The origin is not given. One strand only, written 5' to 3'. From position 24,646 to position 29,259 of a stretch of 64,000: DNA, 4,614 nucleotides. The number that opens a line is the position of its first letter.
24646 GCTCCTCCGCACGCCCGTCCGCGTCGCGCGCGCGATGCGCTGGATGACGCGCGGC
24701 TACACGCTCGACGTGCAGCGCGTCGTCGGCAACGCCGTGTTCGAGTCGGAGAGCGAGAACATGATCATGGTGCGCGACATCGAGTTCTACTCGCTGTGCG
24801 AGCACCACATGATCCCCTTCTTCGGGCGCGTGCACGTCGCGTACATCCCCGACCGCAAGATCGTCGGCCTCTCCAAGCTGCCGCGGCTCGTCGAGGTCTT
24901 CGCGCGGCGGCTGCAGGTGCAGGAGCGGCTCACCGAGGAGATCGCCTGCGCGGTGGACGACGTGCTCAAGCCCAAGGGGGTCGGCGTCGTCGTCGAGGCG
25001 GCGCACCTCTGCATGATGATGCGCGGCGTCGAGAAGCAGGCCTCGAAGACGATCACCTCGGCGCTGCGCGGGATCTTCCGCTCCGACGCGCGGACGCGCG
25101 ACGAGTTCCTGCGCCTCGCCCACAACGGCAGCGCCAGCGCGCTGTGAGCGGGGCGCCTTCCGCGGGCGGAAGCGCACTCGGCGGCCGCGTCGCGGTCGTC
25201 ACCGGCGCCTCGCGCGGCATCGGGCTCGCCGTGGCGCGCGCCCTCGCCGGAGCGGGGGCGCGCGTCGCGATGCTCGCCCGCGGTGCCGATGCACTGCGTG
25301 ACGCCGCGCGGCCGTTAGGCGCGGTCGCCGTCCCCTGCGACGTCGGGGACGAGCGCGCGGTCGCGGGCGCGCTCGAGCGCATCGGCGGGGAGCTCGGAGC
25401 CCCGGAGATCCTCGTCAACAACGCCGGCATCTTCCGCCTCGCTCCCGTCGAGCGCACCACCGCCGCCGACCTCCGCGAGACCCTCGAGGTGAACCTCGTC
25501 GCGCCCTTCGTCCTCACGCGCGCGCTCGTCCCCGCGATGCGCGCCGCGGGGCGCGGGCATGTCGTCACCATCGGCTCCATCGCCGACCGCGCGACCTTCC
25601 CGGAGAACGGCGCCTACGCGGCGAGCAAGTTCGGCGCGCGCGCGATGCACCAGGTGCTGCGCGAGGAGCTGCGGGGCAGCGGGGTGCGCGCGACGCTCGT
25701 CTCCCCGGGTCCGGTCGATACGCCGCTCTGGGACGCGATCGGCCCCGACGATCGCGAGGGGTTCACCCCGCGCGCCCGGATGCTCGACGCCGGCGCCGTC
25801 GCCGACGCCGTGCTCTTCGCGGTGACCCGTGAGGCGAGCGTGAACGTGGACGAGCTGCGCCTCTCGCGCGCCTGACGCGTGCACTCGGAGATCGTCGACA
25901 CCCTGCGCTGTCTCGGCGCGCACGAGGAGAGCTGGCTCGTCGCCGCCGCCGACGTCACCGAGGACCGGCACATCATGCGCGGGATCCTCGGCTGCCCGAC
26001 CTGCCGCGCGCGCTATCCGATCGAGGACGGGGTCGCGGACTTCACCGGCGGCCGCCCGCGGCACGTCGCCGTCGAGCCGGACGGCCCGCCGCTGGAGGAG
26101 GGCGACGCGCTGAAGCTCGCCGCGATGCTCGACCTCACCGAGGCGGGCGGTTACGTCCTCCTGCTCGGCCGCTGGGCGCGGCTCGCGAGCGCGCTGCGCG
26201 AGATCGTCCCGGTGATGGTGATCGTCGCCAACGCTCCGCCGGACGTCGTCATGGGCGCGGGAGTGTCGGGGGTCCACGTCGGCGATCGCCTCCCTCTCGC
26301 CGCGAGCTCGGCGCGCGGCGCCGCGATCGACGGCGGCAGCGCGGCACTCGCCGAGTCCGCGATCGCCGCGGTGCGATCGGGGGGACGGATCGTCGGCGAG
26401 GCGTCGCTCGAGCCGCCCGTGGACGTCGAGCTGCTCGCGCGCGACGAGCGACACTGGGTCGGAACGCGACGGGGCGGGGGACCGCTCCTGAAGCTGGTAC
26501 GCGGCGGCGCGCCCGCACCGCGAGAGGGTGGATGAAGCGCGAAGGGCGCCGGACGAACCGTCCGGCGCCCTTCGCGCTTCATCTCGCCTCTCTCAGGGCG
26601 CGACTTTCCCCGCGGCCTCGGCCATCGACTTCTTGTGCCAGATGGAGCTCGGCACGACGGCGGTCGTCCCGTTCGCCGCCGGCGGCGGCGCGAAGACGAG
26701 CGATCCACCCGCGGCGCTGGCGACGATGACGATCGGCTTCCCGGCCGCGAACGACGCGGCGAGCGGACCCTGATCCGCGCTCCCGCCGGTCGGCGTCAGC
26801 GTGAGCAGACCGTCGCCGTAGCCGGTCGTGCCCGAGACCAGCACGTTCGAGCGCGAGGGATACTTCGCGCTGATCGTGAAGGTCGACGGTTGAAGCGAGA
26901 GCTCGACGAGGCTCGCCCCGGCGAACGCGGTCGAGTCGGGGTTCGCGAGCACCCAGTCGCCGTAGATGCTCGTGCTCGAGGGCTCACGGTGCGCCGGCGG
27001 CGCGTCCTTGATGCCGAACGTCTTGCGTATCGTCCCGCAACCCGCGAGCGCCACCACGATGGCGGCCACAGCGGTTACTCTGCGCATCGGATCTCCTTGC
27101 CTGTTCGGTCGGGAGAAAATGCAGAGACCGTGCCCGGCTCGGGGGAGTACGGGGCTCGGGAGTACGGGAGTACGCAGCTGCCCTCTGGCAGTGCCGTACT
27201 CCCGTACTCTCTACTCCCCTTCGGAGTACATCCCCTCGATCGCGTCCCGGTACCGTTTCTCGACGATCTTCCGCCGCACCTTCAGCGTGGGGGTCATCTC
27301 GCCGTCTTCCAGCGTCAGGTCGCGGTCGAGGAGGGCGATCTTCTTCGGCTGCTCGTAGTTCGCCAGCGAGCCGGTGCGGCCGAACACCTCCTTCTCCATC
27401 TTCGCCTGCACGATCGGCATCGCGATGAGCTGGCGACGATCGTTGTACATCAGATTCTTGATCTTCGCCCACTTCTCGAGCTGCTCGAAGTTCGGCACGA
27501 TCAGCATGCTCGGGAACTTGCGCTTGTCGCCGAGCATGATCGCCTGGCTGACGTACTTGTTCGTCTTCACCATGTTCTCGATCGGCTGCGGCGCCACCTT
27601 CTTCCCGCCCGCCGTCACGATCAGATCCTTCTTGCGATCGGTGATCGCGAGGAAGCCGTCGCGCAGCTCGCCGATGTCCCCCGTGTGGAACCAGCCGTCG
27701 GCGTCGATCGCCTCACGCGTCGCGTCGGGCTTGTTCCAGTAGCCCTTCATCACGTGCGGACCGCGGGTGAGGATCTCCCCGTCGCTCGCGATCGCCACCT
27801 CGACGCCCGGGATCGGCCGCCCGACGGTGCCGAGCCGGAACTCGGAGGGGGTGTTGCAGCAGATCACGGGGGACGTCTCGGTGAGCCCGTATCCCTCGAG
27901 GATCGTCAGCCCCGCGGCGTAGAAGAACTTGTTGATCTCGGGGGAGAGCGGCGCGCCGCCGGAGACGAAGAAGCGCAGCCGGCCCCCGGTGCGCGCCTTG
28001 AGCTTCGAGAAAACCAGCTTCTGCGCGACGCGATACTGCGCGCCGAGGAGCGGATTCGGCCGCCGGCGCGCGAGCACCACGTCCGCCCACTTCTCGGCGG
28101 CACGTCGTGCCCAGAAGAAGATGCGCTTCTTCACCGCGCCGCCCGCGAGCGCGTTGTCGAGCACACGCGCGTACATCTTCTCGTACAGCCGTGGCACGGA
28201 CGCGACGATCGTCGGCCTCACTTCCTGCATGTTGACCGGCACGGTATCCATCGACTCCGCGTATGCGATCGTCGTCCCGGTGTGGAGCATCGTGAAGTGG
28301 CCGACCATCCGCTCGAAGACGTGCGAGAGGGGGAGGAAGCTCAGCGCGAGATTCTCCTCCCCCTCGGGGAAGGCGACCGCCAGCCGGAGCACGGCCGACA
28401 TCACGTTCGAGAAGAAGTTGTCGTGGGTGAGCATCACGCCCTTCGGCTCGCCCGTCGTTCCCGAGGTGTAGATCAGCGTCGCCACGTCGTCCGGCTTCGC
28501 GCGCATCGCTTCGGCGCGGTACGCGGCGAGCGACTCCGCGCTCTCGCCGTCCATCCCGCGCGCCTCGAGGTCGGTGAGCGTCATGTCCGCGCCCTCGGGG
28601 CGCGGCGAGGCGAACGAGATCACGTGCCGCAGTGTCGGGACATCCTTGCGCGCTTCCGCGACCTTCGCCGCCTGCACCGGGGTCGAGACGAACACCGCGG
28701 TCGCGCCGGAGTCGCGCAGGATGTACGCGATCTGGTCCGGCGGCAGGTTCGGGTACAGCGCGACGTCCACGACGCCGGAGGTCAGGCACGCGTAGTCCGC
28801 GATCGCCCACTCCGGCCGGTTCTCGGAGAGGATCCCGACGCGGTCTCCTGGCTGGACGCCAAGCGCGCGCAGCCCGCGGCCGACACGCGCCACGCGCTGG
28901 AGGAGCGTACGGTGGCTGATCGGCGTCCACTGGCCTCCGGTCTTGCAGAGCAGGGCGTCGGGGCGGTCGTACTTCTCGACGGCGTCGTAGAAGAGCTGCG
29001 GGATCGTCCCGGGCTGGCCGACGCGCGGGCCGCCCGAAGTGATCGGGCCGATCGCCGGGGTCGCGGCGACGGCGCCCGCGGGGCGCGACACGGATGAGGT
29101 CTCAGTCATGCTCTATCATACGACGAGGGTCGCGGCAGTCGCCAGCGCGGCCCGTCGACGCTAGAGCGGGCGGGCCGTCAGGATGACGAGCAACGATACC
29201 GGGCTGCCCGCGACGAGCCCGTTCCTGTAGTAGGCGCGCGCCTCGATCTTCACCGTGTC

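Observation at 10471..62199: Hyper-abundant non-palindromic 8-mer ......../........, always in genes, in only two reading frames, forcing the rare TTA codon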

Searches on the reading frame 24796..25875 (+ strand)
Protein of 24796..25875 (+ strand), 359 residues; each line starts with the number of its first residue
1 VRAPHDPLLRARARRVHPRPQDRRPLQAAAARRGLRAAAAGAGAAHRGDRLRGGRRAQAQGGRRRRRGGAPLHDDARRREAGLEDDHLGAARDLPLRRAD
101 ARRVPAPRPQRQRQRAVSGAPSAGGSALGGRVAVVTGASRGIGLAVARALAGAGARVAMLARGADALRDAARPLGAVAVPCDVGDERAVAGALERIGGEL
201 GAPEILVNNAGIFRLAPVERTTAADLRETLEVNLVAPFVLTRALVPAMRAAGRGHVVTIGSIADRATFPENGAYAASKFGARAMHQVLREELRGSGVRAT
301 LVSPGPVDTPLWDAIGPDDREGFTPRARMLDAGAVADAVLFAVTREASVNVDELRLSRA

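Call 10: search_protein_families(library=pfam, proteins=[window:24796-25875:+])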
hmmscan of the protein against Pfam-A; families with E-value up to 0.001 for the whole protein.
window:24796-25875:+ (359 aa): 6 families
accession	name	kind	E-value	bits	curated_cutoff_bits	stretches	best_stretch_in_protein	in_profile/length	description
PF00106.31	adh_short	-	7.2e-47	159.8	26.6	1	131-317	1-192/195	short chain dehydrogenase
PF13561.12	adh_short_C2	-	7.7e-40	137.4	27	1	137-348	1-222/236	Enoyl-(Acyl carrier protein) reductase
PF08659.16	KR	-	3.3e-10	40.6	22.6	1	134-306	4-177/180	KR domain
PF13460.12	NAD_binding_10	-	2.8e-07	31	27.2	1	137-307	1-146/184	NAD(P)H-binding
PF23441.1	SDR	-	1.2e-05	25.3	27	1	179-314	66-201/258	SDR-like rossmann domain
PF01370.27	Epimerase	-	0.0008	19.3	20.9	0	134-291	2-159/240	NAD dependent epimerase/dehydratase family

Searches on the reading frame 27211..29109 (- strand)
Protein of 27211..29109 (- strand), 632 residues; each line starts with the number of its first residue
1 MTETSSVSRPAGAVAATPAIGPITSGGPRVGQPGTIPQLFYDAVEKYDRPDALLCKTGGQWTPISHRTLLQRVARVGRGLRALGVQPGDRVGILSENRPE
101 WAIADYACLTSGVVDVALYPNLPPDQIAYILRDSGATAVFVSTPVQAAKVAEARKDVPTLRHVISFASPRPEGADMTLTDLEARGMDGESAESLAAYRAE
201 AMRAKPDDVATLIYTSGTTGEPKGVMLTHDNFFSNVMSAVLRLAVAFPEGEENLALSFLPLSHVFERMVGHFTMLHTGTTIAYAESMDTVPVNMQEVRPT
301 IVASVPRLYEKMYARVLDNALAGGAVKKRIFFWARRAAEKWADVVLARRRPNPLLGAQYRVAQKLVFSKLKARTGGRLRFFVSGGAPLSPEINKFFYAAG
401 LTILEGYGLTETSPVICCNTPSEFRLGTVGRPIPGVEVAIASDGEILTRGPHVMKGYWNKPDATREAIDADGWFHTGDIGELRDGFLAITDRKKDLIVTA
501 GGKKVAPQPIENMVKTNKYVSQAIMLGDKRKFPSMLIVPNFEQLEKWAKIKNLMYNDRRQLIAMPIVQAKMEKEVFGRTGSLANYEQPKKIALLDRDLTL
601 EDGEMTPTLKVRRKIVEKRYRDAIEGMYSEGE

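Call 52: search_protein_families(library=pfam, proteins=[window:27211-29109:-])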
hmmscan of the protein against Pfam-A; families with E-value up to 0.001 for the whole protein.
window:27211-29109:- (632 aa): 2 families
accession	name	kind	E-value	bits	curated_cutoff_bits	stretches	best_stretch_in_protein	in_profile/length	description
PF00501.34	AMP-binding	-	3e-88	296.6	29.9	1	49-458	10-384/384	AMP-binding enzyme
PF23562.2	AMP-binding_C_3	-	1.4e-12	48.5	20.8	1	495-630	2-122/124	AMP-binding enzyme C-terminal domain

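Call 73: search_dna_similar(query=window:27211-29109:-, collection=plasmids, mode=protein, max_rows=15)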
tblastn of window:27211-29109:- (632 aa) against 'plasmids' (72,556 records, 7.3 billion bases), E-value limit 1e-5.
In 1 record(s) the limit of 40 matching pieces per record was reached: places in those records are undercounted.
Records with a match: 2810; places in all: 8199; records where one place covers at least 80% of the query: 840.
Best place of each record, by identity: <60% 2810.
By first word of the organism name: Rhizobium 245; Streptomyces 231; Sinorhizobium 188; Ralstonia 138; Bacillus 137; Rhodococcus 129; Pseudosulfitobacter 127; Burkholderia 77; Klebsiella 63; Paracoccus 60; and 277 more.
By predicted mobility (MOB-suite, as given by PLSDB): non-mobilizable 1712; conjugative 575; mobilizable 523.
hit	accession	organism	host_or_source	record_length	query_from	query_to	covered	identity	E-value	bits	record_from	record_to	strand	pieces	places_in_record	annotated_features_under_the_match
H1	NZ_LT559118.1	Nonomuraea gerenzanensis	-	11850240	15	628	97%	41.0%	3e-128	424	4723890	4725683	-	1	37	none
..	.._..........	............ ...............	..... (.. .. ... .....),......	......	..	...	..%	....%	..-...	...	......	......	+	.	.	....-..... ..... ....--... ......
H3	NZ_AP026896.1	Aeromonas caviae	Microbe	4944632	52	630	92%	38.7%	3e-119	398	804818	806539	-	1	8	none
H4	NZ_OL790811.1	Proteus mirabilis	-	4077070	61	631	90%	39.1%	2e-115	387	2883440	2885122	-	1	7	none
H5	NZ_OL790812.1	Proteus mirabilis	-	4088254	61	631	90%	39.1%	2e-115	387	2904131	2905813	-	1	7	none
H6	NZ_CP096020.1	Halocatena salina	cell culture,sediment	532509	30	629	95%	37.1%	8e-113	379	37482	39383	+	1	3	long-chain fatty acid--CoA ligase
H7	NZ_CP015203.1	Rhodococcus sp. 008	Skate,bacterial culture,renal tissue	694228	57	629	91%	38.8%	7e-108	365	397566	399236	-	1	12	long-chain fatty acid--CoA ligase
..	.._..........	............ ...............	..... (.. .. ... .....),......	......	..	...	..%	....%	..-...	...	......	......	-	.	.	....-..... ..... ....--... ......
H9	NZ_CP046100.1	Rhodococcus sp. AQ5-07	Metagenomic Assembly,Chronically low ...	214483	57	629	91%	38.3%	1e-105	358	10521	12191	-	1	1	long-chain fatty acid--CoA ligase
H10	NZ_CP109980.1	Halocatena marina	cell cuture,Qidong intertidal zone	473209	35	629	94%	36.5%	1e-105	358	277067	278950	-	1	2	long-chain fatty acid--CoA ligase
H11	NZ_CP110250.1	Halocatena marina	cell cuture,Rudong intertidal zone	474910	35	629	94%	36.5%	1e-105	358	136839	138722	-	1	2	long-chain fatty acid--CoA ligase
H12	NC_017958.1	Tistrella mobilis KA081020-065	-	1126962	35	629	94%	36.3%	3e-96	331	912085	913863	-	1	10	record has no annotation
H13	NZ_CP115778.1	Paracoccus albus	cell culture,sediment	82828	35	632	95%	36.0%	3e-102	348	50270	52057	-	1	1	long-chain fatty acid--CoA ligase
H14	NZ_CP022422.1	Pseudosulfitobacter pseudonitzschiae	Skeletonema marinoi strain RO5AC,Cell ...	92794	35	628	94%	36.2%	3e-103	351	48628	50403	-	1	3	long-chain fatty acid--CoA ligase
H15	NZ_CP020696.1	Sulfitobacter sp. D7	calanoid copepod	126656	35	628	94%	36.2%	3e-103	351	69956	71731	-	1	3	long-chain fatty acid--CoA ligase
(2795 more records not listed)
